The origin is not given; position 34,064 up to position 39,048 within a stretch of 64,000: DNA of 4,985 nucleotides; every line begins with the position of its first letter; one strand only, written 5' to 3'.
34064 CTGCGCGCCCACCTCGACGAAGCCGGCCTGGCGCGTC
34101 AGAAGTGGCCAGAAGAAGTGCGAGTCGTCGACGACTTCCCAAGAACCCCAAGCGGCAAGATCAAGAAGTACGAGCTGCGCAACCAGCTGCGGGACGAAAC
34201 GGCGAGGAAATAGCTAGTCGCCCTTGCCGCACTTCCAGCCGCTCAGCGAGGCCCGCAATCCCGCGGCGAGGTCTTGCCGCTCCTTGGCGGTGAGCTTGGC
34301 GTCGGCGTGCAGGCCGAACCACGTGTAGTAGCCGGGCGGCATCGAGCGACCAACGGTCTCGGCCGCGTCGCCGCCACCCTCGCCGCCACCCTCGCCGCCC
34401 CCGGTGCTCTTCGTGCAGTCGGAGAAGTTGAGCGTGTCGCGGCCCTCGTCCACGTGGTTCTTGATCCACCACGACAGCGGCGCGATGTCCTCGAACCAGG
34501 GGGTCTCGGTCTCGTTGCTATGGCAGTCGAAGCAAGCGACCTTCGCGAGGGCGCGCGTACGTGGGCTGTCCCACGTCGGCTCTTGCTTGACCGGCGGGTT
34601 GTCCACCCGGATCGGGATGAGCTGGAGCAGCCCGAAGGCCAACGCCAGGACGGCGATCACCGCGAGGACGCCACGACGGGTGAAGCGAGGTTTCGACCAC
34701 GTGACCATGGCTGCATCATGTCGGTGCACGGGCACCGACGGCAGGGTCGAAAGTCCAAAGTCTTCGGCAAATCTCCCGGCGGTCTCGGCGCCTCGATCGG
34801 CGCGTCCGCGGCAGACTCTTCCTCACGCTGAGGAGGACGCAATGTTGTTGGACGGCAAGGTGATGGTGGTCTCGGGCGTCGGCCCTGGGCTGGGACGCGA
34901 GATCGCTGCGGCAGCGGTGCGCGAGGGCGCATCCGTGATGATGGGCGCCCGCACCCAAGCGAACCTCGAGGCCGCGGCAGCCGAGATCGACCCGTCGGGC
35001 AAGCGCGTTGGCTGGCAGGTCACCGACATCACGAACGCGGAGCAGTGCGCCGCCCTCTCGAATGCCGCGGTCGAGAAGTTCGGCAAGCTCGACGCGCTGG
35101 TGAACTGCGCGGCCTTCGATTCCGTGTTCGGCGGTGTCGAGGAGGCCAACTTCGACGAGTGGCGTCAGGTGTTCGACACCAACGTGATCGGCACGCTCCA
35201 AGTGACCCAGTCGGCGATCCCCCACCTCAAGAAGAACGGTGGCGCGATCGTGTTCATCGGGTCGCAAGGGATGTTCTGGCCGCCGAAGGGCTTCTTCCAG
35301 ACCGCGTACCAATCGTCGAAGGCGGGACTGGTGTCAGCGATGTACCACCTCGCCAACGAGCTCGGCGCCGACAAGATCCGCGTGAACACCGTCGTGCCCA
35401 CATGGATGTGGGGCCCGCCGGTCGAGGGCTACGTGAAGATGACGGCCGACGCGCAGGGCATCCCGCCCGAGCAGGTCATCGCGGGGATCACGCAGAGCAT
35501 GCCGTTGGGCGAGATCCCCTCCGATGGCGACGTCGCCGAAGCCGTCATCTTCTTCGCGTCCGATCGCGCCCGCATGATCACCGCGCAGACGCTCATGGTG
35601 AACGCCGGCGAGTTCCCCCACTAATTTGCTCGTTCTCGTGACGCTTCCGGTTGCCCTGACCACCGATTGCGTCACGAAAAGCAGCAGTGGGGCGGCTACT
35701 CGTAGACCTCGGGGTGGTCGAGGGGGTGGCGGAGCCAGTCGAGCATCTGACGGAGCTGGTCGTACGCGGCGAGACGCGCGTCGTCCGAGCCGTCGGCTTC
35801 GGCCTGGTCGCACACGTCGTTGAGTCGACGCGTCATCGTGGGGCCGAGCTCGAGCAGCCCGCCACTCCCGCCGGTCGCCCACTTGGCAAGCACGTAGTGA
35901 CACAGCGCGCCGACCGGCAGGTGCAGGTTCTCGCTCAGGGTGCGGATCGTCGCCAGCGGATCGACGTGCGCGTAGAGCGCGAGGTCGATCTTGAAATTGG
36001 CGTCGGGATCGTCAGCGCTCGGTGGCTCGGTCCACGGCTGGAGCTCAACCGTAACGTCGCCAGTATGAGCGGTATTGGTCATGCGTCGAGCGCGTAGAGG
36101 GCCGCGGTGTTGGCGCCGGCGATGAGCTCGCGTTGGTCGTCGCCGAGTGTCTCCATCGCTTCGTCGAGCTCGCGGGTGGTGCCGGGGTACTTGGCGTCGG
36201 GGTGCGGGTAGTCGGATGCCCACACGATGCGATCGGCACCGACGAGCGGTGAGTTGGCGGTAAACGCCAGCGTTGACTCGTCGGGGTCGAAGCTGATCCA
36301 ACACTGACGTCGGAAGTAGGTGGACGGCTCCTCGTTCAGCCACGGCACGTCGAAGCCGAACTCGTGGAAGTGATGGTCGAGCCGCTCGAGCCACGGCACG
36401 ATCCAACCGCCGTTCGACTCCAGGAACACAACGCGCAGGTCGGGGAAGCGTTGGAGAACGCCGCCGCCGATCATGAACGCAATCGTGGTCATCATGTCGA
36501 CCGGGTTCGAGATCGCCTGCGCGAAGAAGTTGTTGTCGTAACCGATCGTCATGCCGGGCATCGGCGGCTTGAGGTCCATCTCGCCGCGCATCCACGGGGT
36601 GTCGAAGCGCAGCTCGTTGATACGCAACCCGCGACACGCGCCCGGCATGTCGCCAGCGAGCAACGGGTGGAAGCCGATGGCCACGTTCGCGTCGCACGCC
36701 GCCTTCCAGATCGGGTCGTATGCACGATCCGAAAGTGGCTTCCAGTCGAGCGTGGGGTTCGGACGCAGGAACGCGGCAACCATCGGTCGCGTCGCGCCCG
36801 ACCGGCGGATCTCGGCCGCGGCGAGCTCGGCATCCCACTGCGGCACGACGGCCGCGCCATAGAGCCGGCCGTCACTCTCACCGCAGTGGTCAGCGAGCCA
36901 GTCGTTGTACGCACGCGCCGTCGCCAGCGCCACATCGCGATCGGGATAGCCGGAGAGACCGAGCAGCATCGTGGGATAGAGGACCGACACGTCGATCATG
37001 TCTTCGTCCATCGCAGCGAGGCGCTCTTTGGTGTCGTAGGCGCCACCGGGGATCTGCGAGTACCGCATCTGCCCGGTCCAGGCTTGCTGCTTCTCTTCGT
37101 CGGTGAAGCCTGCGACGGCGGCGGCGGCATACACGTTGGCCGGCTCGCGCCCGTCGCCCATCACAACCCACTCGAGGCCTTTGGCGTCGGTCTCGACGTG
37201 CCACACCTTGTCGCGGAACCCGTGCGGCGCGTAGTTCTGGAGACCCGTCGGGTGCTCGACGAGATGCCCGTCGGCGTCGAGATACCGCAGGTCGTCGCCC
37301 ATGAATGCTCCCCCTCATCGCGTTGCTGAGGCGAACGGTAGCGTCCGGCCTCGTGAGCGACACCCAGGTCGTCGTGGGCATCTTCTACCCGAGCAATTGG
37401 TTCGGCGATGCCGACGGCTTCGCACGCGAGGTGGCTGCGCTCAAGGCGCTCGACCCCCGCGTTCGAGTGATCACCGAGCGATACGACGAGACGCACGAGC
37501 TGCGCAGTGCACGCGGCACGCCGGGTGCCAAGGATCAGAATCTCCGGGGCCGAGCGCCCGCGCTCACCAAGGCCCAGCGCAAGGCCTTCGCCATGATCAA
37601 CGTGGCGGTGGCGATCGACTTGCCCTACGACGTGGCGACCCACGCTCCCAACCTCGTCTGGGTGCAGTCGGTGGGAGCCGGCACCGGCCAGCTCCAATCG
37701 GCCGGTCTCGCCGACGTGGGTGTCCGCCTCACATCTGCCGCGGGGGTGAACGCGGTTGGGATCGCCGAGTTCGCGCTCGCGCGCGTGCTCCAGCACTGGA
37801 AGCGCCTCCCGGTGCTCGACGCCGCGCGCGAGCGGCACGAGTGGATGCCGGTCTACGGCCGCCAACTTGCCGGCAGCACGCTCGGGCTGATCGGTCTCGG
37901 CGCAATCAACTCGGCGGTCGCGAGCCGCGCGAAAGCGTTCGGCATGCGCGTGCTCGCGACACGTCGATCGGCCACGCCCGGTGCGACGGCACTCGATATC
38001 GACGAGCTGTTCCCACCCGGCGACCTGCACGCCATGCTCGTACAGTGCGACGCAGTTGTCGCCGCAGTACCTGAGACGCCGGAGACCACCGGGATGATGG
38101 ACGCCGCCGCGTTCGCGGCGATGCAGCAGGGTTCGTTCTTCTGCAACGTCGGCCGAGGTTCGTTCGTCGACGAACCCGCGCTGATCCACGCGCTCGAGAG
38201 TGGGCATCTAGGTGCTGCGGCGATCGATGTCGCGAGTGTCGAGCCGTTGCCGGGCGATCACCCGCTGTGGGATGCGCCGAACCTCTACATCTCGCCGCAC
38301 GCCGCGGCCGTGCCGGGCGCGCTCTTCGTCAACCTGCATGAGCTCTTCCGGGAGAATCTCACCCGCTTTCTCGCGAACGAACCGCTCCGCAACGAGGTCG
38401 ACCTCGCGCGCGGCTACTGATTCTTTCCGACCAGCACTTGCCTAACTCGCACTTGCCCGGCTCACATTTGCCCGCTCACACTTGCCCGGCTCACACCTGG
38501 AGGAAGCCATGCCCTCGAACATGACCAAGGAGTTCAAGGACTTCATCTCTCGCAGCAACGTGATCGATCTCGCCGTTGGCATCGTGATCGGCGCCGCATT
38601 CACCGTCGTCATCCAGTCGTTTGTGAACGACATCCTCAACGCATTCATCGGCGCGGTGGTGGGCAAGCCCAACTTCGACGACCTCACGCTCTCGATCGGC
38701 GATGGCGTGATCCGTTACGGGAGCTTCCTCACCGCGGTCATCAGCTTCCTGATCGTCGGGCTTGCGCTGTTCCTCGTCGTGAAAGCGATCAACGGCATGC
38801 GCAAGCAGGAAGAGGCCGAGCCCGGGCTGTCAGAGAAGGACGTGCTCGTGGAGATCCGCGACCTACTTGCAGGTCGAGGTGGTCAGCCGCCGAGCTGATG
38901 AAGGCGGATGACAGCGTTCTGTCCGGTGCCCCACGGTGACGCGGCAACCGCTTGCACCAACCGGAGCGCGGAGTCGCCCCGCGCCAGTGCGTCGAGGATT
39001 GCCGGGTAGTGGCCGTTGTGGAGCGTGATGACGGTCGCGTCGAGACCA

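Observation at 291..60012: High density of short tandem repeats (12-17 bp, 2-5 copies) at functionally sensitive positions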

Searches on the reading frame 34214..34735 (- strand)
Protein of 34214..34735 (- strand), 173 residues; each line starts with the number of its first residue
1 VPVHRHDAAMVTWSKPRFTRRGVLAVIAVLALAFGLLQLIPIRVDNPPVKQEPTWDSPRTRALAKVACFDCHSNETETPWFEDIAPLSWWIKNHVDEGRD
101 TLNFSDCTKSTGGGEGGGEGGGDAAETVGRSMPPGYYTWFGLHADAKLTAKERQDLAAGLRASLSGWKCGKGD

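Call 19: search_protein_families(library=pfam, proteins=[window:34214-34735:-], max_evalue=0.01)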
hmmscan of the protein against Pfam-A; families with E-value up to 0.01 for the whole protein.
window:34214-34735:- (173 aa): 1 family
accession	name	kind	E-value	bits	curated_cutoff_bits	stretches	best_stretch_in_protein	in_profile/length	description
PF14376.11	Haem_bd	-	3e-28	98.8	27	1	33-160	2-131/133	Haem-binding domain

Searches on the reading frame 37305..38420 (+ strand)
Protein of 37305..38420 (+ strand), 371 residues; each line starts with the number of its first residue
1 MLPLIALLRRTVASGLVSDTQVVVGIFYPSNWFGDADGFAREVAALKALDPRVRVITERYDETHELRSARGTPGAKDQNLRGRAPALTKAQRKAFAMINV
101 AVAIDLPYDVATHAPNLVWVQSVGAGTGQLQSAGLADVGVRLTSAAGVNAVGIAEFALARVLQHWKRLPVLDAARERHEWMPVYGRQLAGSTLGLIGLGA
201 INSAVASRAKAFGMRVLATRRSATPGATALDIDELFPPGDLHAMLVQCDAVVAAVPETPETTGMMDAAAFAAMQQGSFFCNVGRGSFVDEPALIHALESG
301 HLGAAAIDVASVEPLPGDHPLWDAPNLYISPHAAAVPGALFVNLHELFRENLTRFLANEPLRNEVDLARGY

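Call 19: search_protein_families(library=pfam, proteins=[window:37305-38420:+], max_evalue=0.01)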
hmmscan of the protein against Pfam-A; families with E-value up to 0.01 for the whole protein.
window:37305-38420:+ (371 aa): 3 families
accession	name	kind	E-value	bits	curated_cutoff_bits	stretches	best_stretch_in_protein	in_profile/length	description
PF02826.25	2-Hacid_dh_C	-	2.4e-49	167.6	25.1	1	159-334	2-178/178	D-isomer specific 2-hydroxyacid dehydrogenase, NAD binding domain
PF00389.36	2-Hacid_dh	-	4.8e-05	23.5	24.6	1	90-365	35-133/134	D-isomer specific 2-hydroxyacid dehydrogenase, catalytic domain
PF03446.21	NAD_binding_2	-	0.0081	16.6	21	0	193-298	2-108/161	NAD binding domain of 6-phosphogluconate dehydrogenase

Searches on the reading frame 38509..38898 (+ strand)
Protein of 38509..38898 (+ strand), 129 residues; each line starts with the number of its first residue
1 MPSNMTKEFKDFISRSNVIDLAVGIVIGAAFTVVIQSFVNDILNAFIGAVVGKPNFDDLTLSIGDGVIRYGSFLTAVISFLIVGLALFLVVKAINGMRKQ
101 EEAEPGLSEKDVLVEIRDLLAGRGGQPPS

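Call 19: search_protein_families(library=pfam, proteins=[window:38509-38898:+], max_evalue=0.01)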
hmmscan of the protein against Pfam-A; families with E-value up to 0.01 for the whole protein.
window:38509-38898:+ (129 aa): 1 family
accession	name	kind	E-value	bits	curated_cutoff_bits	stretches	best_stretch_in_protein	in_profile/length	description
PF01741.23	MscL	-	1.5e-36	125.9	27.4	1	5-120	1-122/123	Large-conductance mechanosensitive channel, MscL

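Call 26: find_encoding_contigs(protein=window:38509-38898:+, flank=10000, max_places=10)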
Protein window:38509-38898:+ (129 aa): 2 contigs read that carry it; 2 places shown.
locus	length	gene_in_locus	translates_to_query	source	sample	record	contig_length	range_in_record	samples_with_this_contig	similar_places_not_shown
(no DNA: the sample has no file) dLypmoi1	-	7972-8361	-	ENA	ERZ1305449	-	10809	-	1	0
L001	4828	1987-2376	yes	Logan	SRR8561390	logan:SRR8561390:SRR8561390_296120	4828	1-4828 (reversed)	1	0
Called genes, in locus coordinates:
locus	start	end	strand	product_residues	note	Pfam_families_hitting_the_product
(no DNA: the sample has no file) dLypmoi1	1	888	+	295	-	?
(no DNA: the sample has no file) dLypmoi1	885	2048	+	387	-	PF13452:FAS1_DH_region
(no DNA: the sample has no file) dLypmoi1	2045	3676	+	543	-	PF00501:AMP-binding, PF13193:AMP-binding_C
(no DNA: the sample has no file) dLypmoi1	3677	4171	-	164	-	PF14376:Haem_bd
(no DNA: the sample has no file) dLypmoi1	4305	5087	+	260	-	PF00106:adh_short, PF08659:KR, PF13561:adh_short_C2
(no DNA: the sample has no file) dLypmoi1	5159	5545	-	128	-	PF19492:DUF6027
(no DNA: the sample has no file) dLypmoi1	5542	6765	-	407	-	PF04909:Amidohydro_2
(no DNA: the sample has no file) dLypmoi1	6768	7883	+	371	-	PF02826:2-Hacid_dh_C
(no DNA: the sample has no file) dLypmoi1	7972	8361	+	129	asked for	PF01741:MscL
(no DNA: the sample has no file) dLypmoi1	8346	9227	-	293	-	-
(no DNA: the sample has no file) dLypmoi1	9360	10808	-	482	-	?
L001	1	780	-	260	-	?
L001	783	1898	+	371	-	PF02826:2-Hacid_dh_C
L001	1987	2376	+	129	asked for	PF01741:MscL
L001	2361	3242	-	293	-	-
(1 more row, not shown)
